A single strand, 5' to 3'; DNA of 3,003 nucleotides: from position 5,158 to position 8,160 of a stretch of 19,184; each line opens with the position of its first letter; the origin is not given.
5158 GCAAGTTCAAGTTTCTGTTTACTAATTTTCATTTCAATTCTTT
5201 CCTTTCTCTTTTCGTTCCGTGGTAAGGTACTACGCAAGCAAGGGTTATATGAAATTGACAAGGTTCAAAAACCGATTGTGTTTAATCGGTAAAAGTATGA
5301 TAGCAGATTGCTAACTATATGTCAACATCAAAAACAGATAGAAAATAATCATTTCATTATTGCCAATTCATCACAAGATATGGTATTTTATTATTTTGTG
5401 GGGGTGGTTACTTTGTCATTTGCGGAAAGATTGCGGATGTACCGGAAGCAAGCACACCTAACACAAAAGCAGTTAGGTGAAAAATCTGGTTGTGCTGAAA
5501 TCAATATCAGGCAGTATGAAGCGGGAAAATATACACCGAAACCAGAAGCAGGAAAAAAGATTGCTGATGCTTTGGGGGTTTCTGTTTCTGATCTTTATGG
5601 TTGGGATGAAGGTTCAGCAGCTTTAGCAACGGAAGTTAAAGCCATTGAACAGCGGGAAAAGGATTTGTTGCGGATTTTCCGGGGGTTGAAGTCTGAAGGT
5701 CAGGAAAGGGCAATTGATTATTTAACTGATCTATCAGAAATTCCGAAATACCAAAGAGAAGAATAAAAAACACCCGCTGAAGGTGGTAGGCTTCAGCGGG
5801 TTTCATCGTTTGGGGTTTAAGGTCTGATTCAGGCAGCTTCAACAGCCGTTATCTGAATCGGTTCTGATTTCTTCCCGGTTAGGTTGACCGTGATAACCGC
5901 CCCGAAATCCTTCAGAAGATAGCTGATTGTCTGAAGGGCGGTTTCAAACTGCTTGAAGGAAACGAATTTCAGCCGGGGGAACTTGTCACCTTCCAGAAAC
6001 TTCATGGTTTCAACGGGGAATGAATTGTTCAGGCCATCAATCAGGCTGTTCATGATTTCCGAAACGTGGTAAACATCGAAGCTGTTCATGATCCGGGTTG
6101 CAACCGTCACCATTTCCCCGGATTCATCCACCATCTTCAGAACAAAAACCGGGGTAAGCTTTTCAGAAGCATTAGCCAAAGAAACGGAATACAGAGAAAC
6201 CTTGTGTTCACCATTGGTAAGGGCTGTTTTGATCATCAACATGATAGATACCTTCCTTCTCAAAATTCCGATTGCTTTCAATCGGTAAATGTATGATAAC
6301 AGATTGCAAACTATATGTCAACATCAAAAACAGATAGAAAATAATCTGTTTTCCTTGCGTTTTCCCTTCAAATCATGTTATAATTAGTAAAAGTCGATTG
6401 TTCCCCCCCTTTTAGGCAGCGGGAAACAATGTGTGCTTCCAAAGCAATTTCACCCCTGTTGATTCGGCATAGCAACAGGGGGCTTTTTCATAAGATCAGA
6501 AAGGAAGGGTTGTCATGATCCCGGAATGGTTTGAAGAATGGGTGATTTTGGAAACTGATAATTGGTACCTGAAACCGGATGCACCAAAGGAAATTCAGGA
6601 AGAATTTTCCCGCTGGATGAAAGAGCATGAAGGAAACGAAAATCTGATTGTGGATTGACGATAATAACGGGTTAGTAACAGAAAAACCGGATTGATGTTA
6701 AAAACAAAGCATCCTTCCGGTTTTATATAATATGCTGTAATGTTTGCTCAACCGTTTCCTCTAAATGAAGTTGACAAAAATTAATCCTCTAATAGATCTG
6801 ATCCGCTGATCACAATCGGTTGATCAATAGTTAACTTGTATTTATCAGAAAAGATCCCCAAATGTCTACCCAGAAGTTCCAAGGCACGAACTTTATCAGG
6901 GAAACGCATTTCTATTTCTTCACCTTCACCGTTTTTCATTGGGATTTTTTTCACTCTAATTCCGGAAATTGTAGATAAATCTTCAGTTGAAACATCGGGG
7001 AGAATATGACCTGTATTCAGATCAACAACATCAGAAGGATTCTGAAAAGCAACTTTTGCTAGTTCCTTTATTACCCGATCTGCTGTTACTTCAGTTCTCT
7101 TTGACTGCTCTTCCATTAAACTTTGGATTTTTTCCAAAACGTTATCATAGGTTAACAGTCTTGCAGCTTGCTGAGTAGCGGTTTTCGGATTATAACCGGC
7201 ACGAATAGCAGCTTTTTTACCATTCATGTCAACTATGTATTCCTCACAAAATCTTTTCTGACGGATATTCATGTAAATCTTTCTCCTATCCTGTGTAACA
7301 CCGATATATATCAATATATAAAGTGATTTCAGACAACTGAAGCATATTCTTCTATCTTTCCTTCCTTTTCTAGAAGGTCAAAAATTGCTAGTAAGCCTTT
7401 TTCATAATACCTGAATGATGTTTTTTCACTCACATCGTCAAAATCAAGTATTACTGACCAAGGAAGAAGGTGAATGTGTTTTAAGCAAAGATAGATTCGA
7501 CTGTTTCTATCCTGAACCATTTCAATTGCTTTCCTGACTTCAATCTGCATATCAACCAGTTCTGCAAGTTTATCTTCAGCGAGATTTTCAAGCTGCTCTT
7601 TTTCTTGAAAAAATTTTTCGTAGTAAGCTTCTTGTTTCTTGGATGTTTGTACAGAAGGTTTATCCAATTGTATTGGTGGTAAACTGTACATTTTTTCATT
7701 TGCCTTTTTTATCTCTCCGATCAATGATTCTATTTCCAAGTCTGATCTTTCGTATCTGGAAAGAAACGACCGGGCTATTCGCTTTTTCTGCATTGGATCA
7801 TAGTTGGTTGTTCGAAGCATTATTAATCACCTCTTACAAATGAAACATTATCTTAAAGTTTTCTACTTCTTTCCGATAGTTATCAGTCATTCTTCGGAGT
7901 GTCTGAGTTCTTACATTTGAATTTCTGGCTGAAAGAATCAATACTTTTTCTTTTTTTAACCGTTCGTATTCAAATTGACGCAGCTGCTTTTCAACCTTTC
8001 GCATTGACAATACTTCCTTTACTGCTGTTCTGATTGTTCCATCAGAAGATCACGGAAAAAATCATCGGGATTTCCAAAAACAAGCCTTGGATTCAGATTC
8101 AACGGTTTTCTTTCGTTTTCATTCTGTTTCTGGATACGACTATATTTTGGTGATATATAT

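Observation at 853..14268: Sensor kinase gene split in frame by a 12.2-kb element bounded by a 12-bp direct repeat; possible excision-dependent genetic switch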

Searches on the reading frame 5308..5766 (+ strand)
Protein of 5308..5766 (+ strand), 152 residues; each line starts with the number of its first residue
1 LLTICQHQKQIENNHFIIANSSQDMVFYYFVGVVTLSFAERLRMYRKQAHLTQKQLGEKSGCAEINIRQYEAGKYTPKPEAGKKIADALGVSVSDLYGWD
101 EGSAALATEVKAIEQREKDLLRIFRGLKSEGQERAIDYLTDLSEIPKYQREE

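Call 7: search_protein_families(library=pfam, proteins=[window:5308-5766:+], max_evalue=0.01)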
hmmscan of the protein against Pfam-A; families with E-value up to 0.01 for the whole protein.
window:5308-5766:+ (152 aa): 4 families
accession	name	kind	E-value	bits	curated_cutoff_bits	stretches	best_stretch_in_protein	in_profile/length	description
PF01381.28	HTH_3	-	1e-12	48.3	23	1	42-96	1-55/55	Helix-turn-helix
PF13560.12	HTH_31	-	8.5e-12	45.7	27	1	38-94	2-59/64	Helix-turn-helix domain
PF12844.13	HTH_19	-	7.9e-07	29.3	30.2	1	40-96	2-58/64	Helix-turn-helix domain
PF13443.12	HTH_26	-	0.00019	22.1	22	1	41-100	1-61/63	Cro/C1-type HTH DNA-binding domain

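Call 10: search_protein_families(library=phrogs, proteins=[window:5308-5766:+], max_evalue=0.001)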
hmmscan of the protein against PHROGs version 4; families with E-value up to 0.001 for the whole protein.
window:5308-5766:+ (152 aa): 14 families
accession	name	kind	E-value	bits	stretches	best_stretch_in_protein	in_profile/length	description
phrog_8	-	transcription regulation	1.5e-14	55.2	1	37-103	76-222/346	transcriptional regulator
phrog_3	-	transcription regulation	1.5e-12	49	1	33-117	84-168/430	transcriptional repressor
phrog_4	-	transcription regulation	7.9e-12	45.8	1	35-114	134-205/400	transcriptional repressor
phrog_5823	-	transcription regulation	8.9e-12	45.8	1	37-108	6-78/404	transcriptional regulator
phrog_2328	-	transcription regulation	4.4e-10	40.4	1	35-97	13-75/128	transcriptional repressor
phrog_2967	-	transcription regulation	1.1e-09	39.1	1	37-115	10-78/225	transcriptional regulator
phrog_2439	-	transcription regulation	4.1e-09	36.8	1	40-100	10-70/367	transcriptional regulator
phrog_7241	-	transcription regulation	1.9e-06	28.9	1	39-96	63-120/122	transcriptional regulator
phrog_2104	-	unknown function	3.4e-05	25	1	39-86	41-88/103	-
phrog_1373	-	transcription regulation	5e-05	24.3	1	38-93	64-119/166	transcriptional regulator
phrog_1994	-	DNA, RNA and nucleotide metabolism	0.00014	22.9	1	40-102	2-64/170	DNA binding protein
phrog_4779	-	transcription regulation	0.00035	22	0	39-76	4-41/98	transcriptional regulator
phrog_147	-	transcription regulation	0.0005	21.4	0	37-86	4-54/100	transcriptional regulator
phrog_3037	-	transcription regulation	0.00086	20.2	0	37-139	26-123/189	transcriptional repressor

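Call 51: search_protein_families(library=padloc, proteins=[window:5308-5766:+], max_evalue=0.01)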
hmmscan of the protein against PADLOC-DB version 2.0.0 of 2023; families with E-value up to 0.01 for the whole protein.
window:5308-5766:+ (152 aa): 17 families
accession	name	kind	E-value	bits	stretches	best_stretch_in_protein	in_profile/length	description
PDLC03667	Control_protein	-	9.8e-09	33.5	1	41-118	5-86/101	control protein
PDLC03949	RmrA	-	1.6e-08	31.9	1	40-94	5-59/363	-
PDLC04142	capH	-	3.4e-08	32.5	1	37-120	6-90/103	capH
PDLC02926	HTH_VI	-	6.2e-08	30.8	1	39-105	3-69/92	-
PDLC03951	RmrA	-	2.8e-07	27.9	1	39-94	10-65/400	-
PDLC03946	RmrA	-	1.5e-06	25.3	1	39-95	4-60/357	-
PDLC03954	RmrA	-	3.6e-06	24.1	1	39-98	12-71/380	-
PDLC03948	RmrA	-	6.8e-06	23.2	1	39-94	10-65/397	-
PDLC03952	RmrA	-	9.3e-06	22.7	1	39-93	24-78/395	-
PDLC03947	RmrA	-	2.9e-05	21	1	38-146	12-120/383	-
PDLC03944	RmrA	-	4.5e-05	20.7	1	39-91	8-60/384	-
PDLC03665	Control_protein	-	0.0008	17.6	1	35-97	6-69/77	control protein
PDLC03945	RmrA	-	0.00097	16.4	1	40-120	5-85/394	-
PDLC03953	RmrA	-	0.0016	15.7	1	36-94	4-62/373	-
PDLC03955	RmrA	-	0.0024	15.2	1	37-94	19-77/371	-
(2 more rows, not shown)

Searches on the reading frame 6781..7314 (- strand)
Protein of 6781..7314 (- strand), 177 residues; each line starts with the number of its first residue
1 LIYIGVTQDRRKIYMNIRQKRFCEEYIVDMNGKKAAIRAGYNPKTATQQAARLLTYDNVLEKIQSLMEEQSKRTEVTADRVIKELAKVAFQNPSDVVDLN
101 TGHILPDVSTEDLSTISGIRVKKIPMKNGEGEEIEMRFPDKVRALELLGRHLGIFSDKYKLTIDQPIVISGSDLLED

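Call 7: search_protein_families(library=pfam, proteins=[window:6781-7314:-], max_evalue=0.01)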
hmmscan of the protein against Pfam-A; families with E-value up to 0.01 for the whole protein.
window:6781-7314:- (177 aa): 1 family
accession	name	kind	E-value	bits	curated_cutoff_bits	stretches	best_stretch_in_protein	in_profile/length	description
PF03592.21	Terminase_2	-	4.4e-37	128.3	26.1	1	16-162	2-138/141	Terminase small subunit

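Call 10: search_protein_families(library=phrogs, proteins=[window:6781-7314:-], max_evalue=0.001)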
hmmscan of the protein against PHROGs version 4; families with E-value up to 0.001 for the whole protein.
window:6781-7314:- (177 aa): 6 families
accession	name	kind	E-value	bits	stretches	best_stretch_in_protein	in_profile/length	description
phrog_51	-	head and packaging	1.5e-40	140.6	1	15-170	89-229/261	terminase small subunit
phrog_2606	-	head and packaging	5.5e-16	59.8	1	17-100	91-175/310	terminase small subunit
phrog_17390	-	unknown function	8.2e-13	49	1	17-65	5-53/69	-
phrog_641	-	head and packaging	1.9e-09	39.3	1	18-91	6-75/162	terminase small subunit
phrog_5334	-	head and packaging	7e-07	30.6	1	15-82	17-89/162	terminase small subunit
phrog_32222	-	unknown function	2e-05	25.4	1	17-108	94-182/241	-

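Call 52: search_protein_families(library=ncbifam, proteins=[window:6781-7314:-], max_evalue=0.001)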
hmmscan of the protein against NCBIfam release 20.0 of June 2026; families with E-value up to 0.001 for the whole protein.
window:6781-7314:- (177 aa): 0 families

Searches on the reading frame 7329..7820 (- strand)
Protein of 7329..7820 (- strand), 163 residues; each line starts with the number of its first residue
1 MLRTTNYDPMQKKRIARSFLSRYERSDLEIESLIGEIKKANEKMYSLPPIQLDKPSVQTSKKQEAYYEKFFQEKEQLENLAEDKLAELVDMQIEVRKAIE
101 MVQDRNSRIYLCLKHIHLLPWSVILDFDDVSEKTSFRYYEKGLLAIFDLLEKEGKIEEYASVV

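Call 7: search_protein_families(library=pfam, proteins=[window:7329-7820:-], max_evalue=0.01)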
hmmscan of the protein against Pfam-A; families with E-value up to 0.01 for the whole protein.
window:7329-7820:- (163 aa): 1 family
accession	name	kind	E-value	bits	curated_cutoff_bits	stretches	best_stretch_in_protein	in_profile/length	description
PF07374.17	DUF1492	-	0.00021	21.8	21.5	1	54-139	11-92/100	Protein of unknown function (DUF1492)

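Call 10: search_protein_families(library=phrogs, proteins=[window:7329-7820:-], max_evalue=0.001)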
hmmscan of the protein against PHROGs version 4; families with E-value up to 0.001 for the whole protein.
window:7329-7820:- (163 aa): 1 family
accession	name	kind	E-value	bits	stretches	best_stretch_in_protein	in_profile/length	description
phrog_36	-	transcription regulation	1.2e-05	26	1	15-157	55-194/220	transcriptional regulator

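Call 39: find_encoding_contigs(protein=window:7329-7820:-, flank=10000, max_places=10)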
Protein window:7329-7820:- (163 aa): no gene with exactly this product is on record in the collection.

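Call 51: search_protein_families(library=padloc, proteins=[window:7329-7820:-], max_evalue=0.01)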
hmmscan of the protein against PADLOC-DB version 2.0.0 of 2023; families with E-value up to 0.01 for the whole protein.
window:7329-7820:- (163 aa): 0 families

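Call 52: search_protein_families(library=ncbifam, proteins=[window:7329-7820:-], max_evalue=0.001)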
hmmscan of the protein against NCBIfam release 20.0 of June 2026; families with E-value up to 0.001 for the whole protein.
window:7329-7820:- (163 aa): 0 families

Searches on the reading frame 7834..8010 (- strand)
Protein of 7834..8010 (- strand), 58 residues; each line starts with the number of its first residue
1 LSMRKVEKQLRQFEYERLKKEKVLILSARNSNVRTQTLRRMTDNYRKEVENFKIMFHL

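Call 8: search_protein_families(library=pfam, proteins=[window:7834-8010:-], max_evalue=0.01)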
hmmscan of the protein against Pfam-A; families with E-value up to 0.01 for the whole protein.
window:7834-8010:- (58 aa): 0 families

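Call 50: search_protein_families(library=pfam, proteins=[window:7834-8010:-], max_evalue=1)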
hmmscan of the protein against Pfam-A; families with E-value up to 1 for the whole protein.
window:7834-8010:- (58 aa): 1 family
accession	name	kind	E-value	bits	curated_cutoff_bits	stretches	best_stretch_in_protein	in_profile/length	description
PF11019.14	DUF2608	-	0.065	13.1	22.6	1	2-43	79-121/244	Protein of unknown function (DUF2608)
